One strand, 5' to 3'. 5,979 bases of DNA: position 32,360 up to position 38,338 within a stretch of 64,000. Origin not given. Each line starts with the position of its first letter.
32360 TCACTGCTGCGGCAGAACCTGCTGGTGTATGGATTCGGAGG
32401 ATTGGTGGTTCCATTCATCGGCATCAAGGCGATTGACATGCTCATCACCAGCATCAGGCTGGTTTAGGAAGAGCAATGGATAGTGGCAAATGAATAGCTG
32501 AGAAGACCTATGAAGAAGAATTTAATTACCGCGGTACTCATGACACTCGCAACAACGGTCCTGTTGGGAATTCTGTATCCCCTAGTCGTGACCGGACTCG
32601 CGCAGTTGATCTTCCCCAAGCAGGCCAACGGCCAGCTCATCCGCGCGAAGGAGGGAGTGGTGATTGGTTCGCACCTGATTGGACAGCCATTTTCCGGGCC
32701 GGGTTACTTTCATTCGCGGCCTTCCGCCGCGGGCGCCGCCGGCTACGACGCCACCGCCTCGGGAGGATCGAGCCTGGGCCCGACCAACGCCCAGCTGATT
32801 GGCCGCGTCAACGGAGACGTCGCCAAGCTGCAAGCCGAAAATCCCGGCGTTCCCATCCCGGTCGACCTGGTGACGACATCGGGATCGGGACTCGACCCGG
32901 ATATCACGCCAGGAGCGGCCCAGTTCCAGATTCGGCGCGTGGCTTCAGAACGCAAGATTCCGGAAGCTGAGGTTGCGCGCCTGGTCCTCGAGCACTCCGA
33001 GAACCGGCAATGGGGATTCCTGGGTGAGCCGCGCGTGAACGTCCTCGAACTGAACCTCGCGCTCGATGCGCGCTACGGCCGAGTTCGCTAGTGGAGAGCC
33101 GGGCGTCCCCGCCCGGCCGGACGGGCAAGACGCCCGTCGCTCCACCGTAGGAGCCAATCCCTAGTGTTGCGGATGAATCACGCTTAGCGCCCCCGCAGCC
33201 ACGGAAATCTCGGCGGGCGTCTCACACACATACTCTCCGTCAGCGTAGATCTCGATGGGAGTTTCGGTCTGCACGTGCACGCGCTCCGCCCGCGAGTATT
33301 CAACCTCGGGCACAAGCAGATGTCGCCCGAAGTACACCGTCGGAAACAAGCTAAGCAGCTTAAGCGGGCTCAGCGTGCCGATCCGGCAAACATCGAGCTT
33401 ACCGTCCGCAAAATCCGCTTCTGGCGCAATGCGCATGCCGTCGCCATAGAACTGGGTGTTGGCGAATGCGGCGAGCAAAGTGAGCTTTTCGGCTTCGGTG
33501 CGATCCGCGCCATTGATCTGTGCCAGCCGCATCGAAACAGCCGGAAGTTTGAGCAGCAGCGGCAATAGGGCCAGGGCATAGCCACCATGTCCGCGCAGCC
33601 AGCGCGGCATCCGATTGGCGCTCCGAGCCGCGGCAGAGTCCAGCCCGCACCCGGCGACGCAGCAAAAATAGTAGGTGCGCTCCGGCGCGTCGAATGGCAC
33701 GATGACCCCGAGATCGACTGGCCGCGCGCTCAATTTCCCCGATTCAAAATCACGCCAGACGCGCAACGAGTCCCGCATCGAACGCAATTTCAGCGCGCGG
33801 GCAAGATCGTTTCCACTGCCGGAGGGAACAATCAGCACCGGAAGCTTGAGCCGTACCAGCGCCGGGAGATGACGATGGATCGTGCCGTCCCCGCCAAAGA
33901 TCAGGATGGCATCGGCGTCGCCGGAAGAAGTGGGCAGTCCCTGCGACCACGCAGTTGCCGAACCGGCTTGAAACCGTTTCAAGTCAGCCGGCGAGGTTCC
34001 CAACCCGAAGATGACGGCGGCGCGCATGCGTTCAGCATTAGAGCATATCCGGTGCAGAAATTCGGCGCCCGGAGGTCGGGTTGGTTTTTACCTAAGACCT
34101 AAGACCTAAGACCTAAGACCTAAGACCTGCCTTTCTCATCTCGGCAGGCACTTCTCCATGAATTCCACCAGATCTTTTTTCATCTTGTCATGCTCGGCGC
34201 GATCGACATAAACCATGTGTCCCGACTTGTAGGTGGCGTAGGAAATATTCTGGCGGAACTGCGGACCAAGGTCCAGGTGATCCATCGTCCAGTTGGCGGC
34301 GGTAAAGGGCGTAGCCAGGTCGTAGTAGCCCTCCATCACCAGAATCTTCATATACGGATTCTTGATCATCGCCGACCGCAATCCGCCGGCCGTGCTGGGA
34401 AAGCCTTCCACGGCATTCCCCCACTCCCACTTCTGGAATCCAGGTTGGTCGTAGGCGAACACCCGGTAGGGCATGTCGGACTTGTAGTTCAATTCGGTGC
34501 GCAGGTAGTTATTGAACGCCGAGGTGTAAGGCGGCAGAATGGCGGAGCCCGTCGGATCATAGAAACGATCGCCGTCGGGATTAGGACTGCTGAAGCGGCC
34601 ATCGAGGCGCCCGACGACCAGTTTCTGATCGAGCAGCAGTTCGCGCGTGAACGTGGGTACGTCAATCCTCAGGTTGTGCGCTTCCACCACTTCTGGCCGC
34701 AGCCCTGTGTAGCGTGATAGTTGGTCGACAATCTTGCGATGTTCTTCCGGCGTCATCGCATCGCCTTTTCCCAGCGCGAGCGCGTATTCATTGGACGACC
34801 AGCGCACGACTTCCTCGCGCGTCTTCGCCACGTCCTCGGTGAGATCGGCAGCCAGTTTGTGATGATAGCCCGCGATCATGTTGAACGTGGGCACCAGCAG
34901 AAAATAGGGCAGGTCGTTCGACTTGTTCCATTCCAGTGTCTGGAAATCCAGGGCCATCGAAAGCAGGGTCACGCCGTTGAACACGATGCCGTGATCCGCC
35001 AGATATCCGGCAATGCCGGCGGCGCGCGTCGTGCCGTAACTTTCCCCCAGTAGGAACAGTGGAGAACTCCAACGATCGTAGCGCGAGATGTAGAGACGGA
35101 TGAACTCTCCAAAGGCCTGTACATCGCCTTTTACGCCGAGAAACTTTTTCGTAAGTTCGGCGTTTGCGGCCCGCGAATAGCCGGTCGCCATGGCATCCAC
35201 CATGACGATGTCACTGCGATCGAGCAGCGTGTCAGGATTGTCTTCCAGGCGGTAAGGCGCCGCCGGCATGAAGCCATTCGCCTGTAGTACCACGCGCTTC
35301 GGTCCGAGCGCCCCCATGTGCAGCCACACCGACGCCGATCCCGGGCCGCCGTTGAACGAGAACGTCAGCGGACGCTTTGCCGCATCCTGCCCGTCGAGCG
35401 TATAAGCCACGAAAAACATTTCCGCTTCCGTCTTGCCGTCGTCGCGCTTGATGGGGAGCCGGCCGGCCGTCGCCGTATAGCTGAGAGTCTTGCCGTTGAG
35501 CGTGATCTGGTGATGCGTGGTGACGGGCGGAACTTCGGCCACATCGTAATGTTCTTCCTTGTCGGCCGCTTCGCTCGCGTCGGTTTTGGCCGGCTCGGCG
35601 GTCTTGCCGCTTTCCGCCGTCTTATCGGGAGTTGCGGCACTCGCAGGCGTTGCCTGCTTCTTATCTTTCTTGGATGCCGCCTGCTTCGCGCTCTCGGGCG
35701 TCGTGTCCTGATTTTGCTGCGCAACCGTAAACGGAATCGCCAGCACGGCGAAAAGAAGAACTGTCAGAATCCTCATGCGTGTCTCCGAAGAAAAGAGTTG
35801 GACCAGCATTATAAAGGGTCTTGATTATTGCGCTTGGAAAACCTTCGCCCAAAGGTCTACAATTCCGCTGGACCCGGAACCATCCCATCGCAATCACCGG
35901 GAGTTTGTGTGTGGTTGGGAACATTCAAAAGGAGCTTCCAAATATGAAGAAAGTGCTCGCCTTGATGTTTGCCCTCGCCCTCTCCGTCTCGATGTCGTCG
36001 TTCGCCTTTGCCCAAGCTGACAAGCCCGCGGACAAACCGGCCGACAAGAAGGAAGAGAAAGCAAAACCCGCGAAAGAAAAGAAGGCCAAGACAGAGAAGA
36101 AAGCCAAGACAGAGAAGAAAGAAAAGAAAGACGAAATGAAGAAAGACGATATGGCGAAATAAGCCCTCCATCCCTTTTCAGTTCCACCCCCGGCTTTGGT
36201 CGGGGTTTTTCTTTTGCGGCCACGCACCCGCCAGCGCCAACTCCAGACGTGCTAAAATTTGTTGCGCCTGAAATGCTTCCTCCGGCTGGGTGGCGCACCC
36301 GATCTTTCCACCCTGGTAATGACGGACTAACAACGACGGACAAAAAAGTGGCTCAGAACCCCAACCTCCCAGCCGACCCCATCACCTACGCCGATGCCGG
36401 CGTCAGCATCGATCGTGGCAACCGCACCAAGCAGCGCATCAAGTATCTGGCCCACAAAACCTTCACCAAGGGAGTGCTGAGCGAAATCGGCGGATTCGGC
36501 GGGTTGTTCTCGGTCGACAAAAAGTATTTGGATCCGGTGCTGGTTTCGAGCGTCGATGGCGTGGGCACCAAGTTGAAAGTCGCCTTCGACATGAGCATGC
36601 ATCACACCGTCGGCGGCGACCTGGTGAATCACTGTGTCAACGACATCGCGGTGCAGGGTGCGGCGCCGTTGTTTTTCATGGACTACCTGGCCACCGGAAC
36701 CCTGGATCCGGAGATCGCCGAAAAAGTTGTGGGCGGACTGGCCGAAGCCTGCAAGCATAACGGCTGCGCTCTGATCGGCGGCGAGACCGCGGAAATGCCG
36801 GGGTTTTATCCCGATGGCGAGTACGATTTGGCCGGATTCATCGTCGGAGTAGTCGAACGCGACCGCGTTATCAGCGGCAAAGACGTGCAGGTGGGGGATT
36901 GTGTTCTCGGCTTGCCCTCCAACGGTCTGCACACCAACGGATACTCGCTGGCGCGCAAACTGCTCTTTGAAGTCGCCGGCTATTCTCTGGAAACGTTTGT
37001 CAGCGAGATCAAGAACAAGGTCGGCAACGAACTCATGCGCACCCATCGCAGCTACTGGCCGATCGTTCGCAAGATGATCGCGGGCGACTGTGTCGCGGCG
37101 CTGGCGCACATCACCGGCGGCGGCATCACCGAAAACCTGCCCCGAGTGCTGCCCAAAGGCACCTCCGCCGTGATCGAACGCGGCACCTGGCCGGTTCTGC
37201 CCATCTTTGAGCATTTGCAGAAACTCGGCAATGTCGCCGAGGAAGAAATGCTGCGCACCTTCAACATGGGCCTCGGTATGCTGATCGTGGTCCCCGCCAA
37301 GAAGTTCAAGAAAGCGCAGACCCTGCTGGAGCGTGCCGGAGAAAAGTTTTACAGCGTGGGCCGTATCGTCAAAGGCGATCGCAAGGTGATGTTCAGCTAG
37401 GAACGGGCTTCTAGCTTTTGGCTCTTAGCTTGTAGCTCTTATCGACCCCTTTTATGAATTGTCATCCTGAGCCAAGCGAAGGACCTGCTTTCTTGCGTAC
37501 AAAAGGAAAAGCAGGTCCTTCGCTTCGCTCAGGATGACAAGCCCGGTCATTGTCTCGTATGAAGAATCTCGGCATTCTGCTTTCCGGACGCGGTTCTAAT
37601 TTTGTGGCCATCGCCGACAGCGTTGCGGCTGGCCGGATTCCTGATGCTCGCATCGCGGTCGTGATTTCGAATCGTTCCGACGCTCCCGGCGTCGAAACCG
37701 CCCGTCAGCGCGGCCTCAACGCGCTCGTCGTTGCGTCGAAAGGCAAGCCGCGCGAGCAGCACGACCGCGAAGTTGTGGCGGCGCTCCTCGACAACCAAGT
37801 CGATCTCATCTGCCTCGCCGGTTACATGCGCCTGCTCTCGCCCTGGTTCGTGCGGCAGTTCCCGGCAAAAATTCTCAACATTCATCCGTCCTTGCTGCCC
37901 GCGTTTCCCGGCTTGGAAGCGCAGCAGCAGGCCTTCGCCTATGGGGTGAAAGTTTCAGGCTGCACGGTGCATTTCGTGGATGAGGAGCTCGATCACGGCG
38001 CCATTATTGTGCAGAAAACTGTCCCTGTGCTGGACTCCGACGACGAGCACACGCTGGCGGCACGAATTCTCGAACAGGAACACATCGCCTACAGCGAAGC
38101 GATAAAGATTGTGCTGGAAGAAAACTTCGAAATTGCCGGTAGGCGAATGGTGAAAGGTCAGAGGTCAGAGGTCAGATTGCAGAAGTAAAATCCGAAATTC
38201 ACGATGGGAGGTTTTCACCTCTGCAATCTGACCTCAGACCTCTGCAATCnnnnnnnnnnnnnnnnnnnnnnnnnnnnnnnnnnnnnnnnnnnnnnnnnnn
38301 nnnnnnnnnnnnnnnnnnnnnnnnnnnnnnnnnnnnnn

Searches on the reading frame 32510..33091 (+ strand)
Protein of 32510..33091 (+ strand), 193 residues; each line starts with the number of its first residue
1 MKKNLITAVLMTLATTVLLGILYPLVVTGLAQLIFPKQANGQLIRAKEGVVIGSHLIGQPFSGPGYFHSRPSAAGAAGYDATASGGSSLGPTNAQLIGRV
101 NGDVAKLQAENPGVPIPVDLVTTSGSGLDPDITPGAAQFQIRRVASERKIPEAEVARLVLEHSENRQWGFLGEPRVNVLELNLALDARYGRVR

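Call 32: search_protein_families(library=pfam, proteins=[window:32510-33091:+], max_evalue=0.001)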
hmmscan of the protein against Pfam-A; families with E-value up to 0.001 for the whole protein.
window:32510-33091:+ (193 aa): 1 family
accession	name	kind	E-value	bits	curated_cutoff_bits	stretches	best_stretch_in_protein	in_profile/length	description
PF02669.20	KdpC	-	2e-73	246.5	24.1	1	6-186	2-181/182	K+-transporting ATPase, c chain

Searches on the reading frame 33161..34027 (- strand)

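Call 32: search_protein_families(library=pfam, proteins=[window:33161-34027:-], max_evalue=0.001)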
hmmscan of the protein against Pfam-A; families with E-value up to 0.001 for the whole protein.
window:33161-34027:- (288 aa): 3 families
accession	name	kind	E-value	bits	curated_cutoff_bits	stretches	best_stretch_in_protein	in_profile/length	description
PF19279.4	YegS_C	-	3.7e-34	118.2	27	1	126-284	4-157/158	YegS C-terminal NAD kinase beta sandwich-like domain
PF00781.29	DAGK_cat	-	7.7e-12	45.3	23.6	1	29-83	49-103/125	Diacylglycerol kinase catalytic domain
PF01513.26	NAD_kinase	-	0.00013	22.7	25.5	1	31-72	65-107/130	ATP-NAD kinase N-terminal domain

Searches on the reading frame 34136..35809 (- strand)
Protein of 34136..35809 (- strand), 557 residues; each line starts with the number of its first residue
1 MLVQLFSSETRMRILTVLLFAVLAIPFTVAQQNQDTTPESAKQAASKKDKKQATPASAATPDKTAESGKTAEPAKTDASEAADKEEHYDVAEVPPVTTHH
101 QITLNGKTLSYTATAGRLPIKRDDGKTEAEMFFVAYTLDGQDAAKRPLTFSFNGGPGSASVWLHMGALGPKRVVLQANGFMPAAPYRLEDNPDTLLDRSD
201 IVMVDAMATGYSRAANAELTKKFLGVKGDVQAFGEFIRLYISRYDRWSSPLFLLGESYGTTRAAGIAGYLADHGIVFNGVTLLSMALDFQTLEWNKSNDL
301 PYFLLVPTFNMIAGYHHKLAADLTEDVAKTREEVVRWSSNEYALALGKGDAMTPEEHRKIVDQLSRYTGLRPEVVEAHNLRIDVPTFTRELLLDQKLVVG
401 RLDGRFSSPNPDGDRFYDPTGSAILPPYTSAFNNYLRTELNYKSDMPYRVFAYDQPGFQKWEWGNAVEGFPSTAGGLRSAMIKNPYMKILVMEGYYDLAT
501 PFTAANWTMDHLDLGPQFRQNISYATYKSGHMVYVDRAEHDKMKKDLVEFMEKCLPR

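Call 32: search_protein_families(library=pfam, proteins=[window:34136-35809:-], max_evalue=0.001)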
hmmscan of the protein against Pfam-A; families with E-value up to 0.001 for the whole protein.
window:34136-35809:- (557 aa): 1 family
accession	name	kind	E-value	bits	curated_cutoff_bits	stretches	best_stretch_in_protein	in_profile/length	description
PF00450.28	Peptidase_S10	-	5.5e-09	36.3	21.9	1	125-261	20-148/420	Serine carboxypeptidase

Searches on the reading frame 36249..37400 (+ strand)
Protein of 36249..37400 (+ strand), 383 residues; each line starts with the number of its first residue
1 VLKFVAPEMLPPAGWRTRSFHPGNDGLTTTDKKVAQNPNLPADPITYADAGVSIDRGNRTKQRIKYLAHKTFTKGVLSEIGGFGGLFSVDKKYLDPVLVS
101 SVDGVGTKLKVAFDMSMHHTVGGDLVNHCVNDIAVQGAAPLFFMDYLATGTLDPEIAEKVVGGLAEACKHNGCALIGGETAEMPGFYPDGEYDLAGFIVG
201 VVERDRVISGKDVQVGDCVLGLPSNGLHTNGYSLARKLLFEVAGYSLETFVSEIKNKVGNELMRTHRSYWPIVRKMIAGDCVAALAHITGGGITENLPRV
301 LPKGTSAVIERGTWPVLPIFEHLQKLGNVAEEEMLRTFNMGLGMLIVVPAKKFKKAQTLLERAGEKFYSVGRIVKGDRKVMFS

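Call 32: search_protein_families(library=pfam, proteins=[window:36249-37400:+], max_evalue=0.001)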
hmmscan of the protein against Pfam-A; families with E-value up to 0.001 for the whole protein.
window:36249-37400:+ (383 aa): 2 families
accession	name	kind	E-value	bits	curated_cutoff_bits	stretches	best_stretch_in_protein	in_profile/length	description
PF02769.27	AIRS_C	-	1.5e-28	100.4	23.1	1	214-380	1-152/156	AIR synthase related protein, C-terminal domain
PF00586.29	AIRS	-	8.8e-23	81.3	24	1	97-202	14-112/112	AIR synthase related protein, N-terminal domain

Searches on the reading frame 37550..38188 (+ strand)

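Call 32: search_protein_families(library=pfam, proteins=[window:37550-38188:+], max_evalue=0.001)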
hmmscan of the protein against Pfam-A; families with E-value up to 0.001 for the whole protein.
window:37550-38188:+ (212 aa): 1 family
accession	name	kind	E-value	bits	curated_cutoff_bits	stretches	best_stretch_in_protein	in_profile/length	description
PF00551.24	Formyl_trans_N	-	3.8e-55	186.9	26.1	1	9-185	5-181/181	Formyl transferase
